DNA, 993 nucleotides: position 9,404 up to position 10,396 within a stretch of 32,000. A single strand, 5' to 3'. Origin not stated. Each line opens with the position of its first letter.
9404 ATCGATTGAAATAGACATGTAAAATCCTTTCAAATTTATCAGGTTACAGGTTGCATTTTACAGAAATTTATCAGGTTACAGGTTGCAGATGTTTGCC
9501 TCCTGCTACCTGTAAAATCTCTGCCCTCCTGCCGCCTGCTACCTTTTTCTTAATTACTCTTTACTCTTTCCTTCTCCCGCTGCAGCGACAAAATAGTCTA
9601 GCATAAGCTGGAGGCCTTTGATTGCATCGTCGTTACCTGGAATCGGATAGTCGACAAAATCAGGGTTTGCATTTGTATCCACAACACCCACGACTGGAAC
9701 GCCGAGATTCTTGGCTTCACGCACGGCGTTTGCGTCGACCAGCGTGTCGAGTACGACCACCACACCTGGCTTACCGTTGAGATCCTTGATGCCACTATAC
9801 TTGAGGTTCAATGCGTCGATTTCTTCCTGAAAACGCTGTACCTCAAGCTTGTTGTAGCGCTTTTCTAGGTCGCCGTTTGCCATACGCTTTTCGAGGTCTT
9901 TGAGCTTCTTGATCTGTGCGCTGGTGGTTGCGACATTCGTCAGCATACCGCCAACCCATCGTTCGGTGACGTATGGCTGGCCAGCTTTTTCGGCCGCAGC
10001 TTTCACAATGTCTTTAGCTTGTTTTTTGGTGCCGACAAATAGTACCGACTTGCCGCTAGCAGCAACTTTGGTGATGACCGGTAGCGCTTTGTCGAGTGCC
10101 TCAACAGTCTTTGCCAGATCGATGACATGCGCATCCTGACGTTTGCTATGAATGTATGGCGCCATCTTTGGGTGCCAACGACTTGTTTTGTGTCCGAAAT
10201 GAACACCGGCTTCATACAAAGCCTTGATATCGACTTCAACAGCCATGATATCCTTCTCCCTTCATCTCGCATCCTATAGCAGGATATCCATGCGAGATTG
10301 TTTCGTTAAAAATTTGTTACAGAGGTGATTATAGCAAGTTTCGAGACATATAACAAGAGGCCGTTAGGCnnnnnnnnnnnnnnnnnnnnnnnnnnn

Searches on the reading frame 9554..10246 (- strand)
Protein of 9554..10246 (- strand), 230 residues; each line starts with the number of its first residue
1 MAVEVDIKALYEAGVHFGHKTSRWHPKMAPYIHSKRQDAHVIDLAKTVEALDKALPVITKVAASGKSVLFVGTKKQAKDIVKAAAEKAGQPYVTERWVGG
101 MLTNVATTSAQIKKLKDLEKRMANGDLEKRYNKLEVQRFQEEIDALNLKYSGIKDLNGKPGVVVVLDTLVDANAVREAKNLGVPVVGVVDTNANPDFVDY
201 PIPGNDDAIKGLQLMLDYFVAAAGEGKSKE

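Call 38: find_related_loci(query=window:9554-10246:-, collection=metagenome_contigs, flank=6000)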
Query window:9554-10246:- (230 aa) in metagenome_contigs; peptide patterns used: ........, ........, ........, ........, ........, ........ (x = any residue, [..] = any of these).
600 stretches matched a pattern (row limit reached: there are more); 531 encode a relative of the query (tblastn E <= 1e-3); the best 80 are kept; 80 distinct loci.
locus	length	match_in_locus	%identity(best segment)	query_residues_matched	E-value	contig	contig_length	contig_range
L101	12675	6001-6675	86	1-225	2e-133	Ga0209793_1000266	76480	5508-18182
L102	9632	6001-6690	83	1-230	2e-131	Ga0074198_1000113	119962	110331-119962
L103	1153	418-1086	85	1-223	1e-143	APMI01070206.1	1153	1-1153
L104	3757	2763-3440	84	1-226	4e-132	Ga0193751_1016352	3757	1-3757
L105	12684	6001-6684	81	1-228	2e-129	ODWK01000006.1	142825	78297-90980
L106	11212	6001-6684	81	1-228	6e-129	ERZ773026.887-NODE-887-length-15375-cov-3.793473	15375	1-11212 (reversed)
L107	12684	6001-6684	81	1-228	6e-129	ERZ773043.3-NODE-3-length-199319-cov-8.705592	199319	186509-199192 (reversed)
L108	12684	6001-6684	81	1-228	2e-128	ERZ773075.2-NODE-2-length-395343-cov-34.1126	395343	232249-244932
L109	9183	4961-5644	80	1-228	6e-128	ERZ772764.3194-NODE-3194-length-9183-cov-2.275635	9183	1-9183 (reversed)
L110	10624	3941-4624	80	1-229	2e-127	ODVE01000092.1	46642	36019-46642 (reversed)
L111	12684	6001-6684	80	1-228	1e-127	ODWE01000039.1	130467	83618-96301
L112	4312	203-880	83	1-226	3e-129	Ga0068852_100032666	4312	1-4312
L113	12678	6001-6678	82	1-226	2e-126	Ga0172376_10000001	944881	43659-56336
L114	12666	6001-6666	82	1-222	4e-126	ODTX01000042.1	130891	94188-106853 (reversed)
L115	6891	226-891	82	1-222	4e-126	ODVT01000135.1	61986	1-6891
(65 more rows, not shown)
